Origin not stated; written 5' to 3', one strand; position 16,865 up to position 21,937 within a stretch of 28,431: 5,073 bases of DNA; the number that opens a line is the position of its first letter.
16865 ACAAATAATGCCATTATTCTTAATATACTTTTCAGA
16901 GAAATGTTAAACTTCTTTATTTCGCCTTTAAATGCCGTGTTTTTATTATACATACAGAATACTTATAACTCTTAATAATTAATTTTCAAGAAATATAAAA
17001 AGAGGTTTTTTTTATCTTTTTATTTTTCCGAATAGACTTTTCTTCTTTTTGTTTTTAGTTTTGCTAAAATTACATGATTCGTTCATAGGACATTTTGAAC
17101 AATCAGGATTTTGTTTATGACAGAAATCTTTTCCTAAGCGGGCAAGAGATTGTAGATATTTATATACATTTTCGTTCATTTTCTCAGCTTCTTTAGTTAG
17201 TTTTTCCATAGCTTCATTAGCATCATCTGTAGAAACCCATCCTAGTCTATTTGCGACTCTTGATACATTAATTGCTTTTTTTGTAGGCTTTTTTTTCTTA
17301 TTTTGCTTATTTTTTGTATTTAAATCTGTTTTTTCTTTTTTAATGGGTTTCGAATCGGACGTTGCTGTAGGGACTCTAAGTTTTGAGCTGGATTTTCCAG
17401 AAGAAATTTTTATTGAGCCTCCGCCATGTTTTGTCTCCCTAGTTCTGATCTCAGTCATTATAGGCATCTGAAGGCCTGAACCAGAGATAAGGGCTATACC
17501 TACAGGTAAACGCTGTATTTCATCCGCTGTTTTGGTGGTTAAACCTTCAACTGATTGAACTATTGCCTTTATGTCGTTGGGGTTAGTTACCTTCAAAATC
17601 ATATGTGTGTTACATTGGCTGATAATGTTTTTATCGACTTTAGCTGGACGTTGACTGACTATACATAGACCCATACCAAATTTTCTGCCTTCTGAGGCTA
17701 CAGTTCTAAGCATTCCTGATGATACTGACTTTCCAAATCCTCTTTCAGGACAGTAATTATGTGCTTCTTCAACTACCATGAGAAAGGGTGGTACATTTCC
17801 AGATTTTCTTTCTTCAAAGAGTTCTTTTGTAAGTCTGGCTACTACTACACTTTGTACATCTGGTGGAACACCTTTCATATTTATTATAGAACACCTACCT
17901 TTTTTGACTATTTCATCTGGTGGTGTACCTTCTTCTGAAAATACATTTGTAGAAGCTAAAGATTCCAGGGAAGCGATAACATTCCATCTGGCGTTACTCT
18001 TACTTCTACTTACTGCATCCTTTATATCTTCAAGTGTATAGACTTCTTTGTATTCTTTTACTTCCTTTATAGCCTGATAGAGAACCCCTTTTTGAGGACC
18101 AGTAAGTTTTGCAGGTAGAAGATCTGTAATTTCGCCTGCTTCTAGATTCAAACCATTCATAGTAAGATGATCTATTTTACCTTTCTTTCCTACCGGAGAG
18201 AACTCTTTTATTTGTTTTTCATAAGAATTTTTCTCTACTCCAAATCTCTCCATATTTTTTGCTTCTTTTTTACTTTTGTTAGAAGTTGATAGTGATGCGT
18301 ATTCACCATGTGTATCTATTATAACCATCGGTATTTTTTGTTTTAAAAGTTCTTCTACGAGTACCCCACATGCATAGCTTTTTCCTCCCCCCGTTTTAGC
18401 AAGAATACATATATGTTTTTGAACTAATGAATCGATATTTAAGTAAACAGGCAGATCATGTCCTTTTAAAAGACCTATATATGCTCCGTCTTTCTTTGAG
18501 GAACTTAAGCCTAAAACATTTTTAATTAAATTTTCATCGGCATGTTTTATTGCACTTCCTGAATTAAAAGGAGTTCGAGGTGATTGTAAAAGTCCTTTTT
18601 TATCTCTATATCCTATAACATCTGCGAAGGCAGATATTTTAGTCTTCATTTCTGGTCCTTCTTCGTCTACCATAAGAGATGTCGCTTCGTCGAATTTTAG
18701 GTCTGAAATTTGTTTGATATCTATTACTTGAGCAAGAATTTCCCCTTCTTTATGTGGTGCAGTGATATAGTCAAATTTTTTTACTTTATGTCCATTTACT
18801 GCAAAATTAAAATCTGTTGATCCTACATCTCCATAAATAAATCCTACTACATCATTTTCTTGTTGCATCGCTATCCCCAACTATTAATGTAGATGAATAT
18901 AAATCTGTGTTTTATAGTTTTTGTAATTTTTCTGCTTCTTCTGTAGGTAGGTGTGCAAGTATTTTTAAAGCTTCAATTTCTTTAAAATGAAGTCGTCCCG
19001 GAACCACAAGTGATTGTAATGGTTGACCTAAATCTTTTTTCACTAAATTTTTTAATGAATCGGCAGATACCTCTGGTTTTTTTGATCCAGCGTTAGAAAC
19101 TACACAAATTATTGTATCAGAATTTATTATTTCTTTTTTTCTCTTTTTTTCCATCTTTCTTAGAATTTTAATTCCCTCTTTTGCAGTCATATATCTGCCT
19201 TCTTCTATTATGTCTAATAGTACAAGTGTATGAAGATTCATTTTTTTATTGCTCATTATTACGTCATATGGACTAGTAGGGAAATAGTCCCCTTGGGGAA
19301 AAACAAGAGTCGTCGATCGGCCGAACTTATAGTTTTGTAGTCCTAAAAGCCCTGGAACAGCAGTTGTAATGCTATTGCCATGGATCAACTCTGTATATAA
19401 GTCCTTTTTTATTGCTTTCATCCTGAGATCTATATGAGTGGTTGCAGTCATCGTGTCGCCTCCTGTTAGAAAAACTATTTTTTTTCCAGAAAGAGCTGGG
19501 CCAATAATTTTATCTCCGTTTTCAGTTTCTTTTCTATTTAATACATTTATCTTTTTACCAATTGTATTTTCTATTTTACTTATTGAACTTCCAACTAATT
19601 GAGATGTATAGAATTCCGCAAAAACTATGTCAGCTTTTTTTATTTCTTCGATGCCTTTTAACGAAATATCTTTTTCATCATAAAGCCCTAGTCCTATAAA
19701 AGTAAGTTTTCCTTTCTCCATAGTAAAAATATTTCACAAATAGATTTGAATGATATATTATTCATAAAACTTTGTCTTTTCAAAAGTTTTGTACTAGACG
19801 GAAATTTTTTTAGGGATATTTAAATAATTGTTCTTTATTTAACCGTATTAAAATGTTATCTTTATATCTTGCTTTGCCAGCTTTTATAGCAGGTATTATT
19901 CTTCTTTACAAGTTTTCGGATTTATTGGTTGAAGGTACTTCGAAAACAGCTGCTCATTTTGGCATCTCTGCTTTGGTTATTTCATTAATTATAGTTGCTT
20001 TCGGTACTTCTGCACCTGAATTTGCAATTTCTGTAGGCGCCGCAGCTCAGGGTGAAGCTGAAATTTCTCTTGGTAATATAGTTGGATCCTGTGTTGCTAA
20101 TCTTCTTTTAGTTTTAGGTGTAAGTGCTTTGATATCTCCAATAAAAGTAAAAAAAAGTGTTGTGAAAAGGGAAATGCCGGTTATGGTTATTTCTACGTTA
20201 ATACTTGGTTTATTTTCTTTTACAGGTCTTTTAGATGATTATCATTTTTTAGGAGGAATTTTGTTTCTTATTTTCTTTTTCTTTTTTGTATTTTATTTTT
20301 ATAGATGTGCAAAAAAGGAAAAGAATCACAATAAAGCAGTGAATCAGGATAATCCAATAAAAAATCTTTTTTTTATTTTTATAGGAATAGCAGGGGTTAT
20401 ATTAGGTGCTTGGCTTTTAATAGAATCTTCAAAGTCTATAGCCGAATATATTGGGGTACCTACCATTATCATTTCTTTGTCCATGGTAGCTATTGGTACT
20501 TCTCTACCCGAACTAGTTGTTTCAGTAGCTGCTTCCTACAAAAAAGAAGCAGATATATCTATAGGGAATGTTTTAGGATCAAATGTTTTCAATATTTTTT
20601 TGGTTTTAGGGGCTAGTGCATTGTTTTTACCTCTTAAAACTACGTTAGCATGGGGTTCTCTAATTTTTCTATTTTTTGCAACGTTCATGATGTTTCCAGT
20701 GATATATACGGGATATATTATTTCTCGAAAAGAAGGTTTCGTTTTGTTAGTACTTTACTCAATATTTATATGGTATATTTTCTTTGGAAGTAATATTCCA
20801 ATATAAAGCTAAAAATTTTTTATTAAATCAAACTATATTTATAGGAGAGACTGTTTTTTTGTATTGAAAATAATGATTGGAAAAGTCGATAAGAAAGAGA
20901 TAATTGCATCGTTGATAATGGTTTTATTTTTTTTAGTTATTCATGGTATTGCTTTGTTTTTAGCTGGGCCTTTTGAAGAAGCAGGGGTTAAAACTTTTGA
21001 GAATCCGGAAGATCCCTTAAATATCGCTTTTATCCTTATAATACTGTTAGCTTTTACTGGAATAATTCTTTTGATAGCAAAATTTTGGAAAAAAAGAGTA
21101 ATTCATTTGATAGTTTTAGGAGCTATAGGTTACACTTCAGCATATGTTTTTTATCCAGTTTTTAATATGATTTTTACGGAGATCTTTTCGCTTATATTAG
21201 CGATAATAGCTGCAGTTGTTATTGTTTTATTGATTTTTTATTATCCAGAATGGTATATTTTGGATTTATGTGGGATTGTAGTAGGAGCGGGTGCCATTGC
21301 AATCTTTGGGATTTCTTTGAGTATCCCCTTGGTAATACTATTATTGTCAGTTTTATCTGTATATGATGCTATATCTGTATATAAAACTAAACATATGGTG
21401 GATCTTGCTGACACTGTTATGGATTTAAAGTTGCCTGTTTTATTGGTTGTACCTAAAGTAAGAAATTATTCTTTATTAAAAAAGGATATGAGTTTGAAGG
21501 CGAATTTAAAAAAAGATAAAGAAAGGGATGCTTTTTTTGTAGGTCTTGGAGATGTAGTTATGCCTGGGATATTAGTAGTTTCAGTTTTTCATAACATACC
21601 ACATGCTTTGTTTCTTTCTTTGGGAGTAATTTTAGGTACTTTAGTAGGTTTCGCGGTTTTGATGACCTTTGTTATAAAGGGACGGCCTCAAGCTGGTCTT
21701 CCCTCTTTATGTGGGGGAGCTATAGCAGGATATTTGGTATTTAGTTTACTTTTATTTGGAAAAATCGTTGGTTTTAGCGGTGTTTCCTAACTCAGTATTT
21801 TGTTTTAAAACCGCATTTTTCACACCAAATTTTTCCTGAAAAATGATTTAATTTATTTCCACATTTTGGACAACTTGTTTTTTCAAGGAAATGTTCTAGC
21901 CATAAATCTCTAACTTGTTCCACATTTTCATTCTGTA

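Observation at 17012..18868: HerA-like DNA translocase fused to a non-catalytic Endonuclease III [4Fe-4S] module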

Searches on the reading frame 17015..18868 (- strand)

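Call 4: search_protein_families(library=pfam, proteins=[window:17015-18868:-], max_evalue=1)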
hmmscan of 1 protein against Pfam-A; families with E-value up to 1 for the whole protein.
window:17015-18868:- (618 aa): 16 families
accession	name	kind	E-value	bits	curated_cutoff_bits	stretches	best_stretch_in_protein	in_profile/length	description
PF01935.23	DUF87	-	8.9e-37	127.7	23.2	1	130-349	2-219/220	Helicase HerA, central domain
PF05872.18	HerA_C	-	4.1e-05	22.9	22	2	336-462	230-362/502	Helicase HerA-like C-terminal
PF10412.15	TrwB_AAD_bind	-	0.0012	18.3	20.5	1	148-192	13-57/387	Type IV secretion-system coupling protein DNA-binding domain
PF05127.21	NAT10_TcmA_helicase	-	0.0013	19.1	22.7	1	154-239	1-82/176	RNA cytidine acetyltransferase NAT10/TcmA, helicase domain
PF06889.16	DUF1266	-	0.0089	16.7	27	1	531-611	89-168/175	Protein of unknown function (DUF1266)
PF09378.16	HAS-barrel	-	0.0092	16.5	25.2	1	8-57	1-50/90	HAS barrel domain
PF08170.17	POPLD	-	0.03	15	26.8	1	458-544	2-88/92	POPLD (NUC188) domain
PF15390.12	WDCP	-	0.043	12.6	25.3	1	433-609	458-630/694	WD repeat and coiled-coil-containing protein family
PF19044.6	P-loop_TraG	-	0.057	12.5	25.8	1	150-194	29-73/413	TraG P-loop domain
PF05707.18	Zot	-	0.085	12.8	20.3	0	363-423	84-143/197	Zonular occludens toxin (Zot)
PF10576.14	EndIII_4Fe-2S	-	0.092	13.5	20.5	1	583-599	1-17/17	Iron-sulfur binding domain of endonuclease III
PF12846.13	AAA_10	-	0.093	12.2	27.5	1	151-197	22-68/362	AAA-like domain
PF04851.21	ResIII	-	0.12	12.7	22.5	0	150-184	23-60/164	Type III restriction enzyme, res subunit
PF00270.35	DEAD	-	0.12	12.6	26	0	150-182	14-48/167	DEAD/DEAH box helicase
PF12531.13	DUF3731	-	0.23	11.7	25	0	516-579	82-144/248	DNA-K related protein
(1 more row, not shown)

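Call 5: search_protein_families(library=ncbifam, proteins=[window:17015-18868:-], max_evalue=1)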
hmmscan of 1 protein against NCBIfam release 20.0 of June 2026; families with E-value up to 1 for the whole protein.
window:17015-18868:- (618 aa): 17 families
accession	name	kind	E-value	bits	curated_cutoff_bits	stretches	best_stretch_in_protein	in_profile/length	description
NF040819.1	helicase_HerA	equivalog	2.7e-43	148.3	970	2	352-487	394-530/561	DNA double-strand break repair helicase HerA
NF040937.1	HerA_Thermprot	equivalog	1.3e-40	139.2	800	1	7-485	2-472/487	DNA double-strand break repair helicase HerA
NF042943.1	HerA_antiphage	equivalog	4.5e-32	111.3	800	2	323-477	393-552/566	anti-phage-associated helicase HerA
NF053655.1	CedD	equivalog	2.8e-30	105.5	600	1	149-475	220-526/527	DNA-translocating ATPase CedD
NF042944.1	HerA_antiphage_2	equivalog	8.8e-27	94.1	850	2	326-480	379-548/576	anti-phage-associated helicase HerA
TIGR01084.1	mutY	equivalog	9.7e-08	31.9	286.5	1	533-608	137-215/277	A/G-specific adenine glycosylase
NF033849.1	ser_rich_anae_1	subfamily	2.9e-07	28.3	650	1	312-440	962-1103/1163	serine-rich protein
TIGR01083.1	nth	equivalog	0.00013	21.7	211.7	1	535-590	139-192/192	endonuclease III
TIGR02746.1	TraC-F-type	equivalog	0.00048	18.2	567.05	1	153-407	433-684/800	type IV secretion system protein TraC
NF008132.0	PRK10880.1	equivalog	0.0007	18.7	427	1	535-602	142-212/351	A/G-specific adenine glycosylase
NF041017.1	DNA_import_CedB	equivalog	0.0016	17.2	700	1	125-189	250-315/590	DNA import protein CedB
NF010453.0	PRK13880.1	subfamily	0.002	16.4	586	1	114-209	134-226/630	conjugal transfer coupling protein TraG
NF053634.1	MonDNAglycDR2438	equivalog_domain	0.0024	17.5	400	1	534-603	139-208/219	monofunctional DNA glycosylase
TIGR03928.1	T7_EssCb_Firm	equivalog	0.004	14.8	778.4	1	389-439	604-655/1296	type VII secretion protein EssC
TIGR02249.1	integrase_gron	subfamily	0.026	13.9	265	0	453-523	117-187/315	integron integrase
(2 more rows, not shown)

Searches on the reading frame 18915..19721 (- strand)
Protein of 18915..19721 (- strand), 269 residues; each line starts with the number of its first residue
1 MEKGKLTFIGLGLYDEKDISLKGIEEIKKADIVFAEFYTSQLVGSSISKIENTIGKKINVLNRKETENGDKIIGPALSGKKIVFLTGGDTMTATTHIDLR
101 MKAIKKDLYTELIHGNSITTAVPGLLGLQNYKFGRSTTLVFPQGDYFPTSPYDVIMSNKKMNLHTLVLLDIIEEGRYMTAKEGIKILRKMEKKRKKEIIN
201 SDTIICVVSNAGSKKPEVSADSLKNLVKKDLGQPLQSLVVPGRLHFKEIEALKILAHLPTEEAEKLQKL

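Call 32: search_protein_families(library=pfam, proteins=[window:18915-19721:-], max_evalue=0.001)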
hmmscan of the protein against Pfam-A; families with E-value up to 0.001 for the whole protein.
window:18915-19721:- (269 aa): 1 family
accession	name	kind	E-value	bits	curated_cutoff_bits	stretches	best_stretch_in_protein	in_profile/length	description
PF00590.25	TP_methylase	-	2.2e-18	67.4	27.8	1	5-225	1-210/212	Tetrapyrrole (Corrin/Porphyrin) Methylases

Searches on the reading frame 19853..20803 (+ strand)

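Call 32: search_protein_families(library=pfam, proteins=[window:19853-20803:+], max_evalue=0.001)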
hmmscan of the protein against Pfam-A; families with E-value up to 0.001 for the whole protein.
window:19853-20803:+ (317 aa): 1 family
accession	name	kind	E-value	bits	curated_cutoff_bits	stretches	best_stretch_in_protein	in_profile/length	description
PF01699.29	Na_Ca_ex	-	3.4e-58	196.3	24.9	2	9-150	4-150/151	Sodium/calcium exchanger protein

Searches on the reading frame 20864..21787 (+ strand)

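Call 32: search_protein_families(library=pfam, proteins=[window:20864-21787:+], max_evalue=0.001)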
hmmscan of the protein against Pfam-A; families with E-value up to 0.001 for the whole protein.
window:20864-21787:+ (308 aa): 2 families
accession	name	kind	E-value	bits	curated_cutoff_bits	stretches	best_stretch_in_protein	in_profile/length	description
PF06550.16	SPP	-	9e-72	242.4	23.9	1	22-295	3-279/283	Signal-peptide peptidase, presenilin aspartyl protease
PF04258.18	Peptidase_A22B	-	2.8e-08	34.2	23.3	1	13-242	19-212/286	Signal peptide peptidase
